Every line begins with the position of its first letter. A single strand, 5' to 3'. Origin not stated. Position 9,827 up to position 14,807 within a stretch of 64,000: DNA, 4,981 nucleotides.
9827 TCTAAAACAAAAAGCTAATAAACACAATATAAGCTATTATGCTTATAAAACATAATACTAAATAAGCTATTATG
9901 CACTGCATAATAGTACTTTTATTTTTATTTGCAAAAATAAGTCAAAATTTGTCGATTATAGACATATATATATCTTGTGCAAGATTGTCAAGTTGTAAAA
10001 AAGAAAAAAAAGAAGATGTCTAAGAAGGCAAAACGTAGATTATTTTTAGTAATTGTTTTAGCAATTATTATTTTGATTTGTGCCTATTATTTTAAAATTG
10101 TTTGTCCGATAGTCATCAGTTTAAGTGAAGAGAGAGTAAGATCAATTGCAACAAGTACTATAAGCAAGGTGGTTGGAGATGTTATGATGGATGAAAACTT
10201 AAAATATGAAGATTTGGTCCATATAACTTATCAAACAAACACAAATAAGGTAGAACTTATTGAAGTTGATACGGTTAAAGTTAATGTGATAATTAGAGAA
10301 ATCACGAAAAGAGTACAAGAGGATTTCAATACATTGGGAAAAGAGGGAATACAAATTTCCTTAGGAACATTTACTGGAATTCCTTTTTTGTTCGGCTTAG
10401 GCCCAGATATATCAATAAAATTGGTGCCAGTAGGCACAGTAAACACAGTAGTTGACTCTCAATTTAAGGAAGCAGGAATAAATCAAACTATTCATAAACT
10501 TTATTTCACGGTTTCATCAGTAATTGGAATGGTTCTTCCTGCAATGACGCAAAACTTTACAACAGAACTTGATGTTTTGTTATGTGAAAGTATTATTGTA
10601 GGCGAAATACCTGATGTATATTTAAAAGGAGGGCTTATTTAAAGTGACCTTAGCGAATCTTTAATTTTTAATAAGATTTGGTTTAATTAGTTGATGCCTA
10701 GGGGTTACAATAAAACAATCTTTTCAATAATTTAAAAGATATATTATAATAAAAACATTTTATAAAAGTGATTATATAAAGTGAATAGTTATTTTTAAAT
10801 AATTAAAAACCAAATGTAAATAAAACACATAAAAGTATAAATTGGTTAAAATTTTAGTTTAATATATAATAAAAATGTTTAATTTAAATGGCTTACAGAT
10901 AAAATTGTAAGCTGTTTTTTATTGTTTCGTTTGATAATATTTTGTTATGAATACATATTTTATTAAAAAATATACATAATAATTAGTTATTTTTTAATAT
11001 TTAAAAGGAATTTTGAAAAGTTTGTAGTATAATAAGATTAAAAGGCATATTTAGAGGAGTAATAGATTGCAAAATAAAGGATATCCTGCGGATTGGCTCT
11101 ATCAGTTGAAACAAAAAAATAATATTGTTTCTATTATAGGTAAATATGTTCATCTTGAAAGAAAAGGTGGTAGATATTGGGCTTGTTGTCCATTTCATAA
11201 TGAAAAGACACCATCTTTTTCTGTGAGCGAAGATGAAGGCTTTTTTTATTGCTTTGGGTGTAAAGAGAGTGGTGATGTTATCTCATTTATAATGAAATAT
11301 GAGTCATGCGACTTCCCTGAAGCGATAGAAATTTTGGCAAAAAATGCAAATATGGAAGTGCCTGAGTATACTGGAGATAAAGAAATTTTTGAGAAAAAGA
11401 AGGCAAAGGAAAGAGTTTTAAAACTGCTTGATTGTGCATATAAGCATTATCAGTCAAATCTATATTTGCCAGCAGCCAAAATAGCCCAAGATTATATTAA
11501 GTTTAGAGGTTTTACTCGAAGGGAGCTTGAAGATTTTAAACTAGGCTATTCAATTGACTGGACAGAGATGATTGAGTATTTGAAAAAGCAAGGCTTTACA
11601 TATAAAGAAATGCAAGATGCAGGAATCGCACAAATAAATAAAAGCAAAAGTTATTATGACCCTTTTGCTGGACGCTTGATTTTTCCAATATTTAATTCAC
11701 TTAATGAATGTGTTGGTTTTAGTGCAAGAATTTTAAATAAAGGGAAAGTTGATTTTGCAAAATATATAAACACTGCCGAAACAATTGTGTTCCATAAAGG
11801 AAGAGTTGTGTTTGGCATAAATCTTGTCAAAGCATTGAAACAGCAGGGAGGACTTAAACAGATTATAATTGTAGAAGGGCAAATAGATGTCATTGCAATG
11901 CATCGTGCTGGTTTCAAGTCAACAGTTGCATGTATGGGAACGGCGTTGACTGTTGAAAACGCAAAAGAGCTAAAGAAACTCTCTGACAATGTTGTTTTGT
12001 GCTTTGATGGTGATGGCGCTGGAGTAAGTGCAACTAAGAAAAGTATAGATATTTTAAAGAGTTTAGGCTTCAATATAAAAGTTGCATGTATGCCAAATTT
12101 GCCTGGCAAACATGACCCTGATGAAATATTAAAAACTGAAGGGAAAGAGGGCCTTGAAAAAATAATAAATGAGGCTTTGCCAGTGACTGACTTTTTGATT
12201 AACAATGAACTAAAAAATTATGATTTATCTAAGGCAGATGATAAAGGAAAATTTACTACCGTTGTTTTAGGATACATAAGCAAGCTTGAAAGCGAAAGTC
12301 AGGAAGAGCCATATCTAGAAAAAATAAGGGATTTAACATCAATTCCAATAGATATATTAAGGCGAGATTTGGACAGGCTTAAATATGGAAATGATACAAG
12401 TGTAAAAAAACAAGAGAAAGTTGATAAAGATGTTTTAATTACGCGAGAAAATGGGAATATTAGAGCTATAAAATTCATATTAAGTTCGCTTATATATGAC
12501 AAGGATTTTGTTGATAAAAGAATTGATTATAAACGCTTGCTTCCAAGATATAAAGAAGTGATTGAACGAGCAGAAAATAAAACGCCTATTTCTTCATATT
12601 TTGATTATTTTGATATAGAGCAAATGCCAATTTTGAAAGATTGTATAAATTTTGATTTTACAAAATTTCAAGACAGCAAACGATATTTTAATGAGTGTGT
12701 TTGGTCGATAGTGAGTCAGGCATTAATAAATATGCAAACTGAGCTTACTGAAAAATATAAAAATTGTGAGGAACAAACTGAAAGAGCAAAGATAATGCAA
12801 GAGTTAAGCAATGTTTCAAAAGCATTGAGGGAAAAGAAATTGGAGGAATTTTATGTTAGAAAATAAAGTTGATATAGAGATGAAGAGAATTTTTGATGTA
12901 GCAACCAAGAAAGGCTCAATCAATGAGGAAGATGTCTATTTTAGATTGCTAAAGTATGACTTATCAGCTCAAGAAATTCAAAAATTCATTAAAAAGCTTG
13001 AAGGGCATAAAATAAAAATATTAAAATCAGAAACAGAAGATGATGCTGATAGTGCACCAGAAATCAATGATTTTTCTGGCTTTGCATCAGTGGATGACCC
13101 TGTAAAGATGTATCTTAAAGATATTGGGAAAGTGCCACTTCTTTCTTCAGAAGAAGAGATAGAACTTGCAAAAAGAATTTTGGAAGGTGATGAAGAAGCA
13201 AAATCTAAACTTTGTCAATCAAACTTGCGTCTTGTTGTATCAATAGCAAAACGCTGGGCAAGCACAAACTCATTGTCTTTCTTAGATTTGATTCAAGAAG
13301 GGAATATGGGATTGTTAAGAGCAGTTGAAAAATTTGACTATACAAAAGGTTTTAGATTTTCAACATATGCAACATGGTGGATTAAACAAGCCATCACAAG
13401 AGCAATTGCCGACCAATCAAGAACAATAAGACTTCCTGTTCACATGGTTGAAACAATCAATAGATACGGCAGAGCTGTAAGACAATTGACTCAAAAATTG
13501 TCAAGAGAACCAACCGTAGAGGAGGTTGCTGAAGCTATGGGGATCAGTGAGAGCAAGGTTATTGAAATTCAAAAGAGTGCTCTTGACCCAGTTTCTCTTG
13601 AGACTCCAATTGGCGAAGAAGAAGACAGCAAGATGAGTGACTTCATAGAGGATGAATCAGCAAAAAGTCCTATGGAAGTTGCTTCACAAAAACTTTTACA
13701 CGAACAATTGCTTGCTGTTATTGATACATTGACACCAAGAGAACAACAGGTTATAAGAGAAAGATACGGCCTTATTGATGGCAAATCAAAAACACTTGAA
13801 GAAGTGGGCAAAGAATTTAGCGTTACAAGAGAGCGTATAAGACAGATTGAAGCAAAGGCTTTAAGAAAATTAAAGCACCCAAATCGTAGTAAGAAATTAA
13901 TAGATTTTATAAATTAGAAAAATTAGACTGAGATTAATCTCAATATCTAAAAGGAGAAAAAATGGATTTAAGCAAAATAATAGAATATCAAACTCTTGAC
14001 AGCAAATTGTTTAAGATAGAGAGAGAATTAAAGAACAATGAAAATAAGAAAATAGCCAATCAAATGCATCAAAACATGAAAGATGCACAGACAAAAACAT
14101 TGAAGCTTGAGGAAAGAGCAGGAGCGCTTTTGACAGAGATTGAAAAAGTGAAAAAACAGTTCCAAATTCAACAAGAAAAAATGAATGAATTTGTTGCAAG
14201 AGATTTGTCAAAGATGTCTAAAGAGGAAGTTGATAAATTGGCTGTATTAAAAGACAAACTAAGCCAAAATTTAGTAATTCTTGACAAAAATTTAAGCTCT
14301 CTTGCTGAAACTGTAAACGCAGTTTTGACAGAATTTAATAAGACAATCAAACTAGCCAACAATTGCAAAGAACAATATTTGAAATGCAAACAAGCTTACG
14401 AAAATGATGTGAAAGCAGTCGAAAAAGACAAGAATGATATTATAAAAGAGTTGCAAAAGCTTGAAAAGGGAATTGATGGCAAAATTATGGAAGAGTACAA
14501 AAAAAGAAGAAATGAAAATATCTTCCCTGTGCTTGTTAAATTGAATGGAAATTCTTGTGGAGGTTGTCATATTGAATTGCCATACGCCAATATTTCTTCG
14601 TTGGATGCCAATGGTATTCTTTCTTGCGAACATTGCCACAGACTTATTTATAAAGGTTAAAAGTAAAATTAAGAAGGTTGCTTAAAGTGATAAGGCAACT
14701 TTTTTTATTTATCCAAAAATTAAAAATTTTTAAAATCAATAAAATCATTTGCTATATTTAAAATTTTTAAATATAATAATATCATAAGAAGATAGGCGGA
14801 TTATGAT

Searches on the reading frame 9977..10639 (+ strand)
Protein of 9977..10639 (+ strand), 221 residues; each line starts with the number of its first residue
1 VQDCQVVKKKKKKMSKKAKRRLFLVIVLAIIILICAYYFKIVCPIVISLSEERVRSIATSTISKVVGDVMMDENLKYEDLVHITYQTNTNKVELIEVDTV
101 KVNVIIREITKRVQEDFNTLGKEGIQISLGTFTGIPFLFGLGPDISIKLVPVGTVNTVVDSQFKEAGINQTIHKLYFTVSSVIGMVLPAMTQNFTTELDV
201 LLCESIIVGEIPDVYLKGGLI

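Call 42: search_protein_families(library=pfam, proteins=[window:9977-10639:+], max_evalue=0.00001)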
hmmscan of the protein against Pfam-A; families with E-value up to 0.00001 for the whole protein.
window:9977-10639:+ (221 aa): 1 family
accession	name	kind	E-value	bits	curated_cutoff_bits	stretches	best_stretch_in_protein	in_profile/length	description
PF09560.15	Spore_YunB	-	5.4e-26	91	25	1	125-213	2-90/91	Sporulation protein YunB (Spo_YunB)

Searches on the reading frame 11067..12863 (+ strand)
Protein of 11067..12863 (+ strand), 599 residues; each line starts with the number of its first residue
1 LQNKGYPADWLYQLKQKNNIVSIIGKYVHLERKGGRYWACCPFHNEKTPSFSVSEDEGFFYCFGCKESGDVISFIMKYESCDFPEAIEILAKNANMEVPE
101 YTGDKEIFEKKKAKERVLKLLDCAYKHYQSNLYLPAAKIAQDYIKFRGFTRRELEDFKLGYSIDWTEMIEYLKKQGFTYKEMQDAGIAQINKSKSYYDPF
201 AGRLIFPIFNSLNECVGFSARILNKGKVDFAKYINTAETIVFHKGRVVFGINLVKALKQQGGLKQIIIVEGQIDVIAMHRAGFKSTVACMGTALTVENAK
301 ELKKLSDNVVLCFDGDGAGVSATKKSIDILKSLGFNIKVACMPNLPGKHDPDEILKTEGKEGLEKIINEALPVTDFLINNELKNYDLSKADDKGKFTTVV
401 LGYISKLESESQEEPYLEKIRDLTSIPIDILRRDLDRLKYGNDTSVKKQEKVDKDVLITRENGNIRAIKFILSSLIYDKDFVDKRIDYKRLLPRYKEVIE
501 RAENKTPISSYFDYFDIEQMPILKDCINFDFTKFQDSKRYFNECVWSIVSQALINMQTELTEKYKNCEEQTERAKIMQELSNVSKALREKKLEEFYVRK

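Call 42: search_protein_families(library=pfam, proteins=[window:11067-12863:+], max_evalue=0.00001)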
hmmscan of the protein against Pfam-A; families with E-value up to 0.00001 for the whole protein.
window:11067-12863:+ (599 aa): 6 families
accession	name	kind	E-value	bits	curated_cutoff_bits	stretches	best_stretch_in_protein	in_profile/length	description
PF01807.25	Zn_ribbon_DnaG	-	1.8e-37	127.5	24.9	1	10-100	5-95/98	CHC2 zinc finger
PF08275.17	DNAG_N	-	1e-29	103.7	26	1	128-253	2-126/128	DNA primase catalytic core, N-terminal domain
PF13155.12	Toprim_2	-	1.2e-21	77.3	22.1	1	267-355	1-88/88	Toprim-like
PF13662.12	Toprim_4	-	1.1e-18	67.7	25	1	265-339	2-83/85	Toprim domain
PF01751.28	Toprim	-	7.3e-14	52.2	23.1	1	265-340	1-94/96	Toprim domain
PF13362.12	Toprim_3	-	2.9e-07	31.3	27.2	1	266-361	2-95/95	Toprim domain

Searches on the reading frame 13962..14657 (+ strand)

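Call 42: search_protein_families(library=pfam, proteins=[window:13962-14657:+], max_evalue=0.00001)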
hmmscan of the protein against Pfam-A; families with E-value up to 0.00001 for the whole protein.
window:13962-14657:+ (232 aa): 1 family
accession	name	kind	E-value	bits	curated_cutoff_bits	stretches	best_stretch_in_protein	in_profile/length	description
PF02591.20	Zn_ribbon_9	-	3.4e-07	30.7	29.1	1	198-228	1-32/33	C4-type zinc ribbon domain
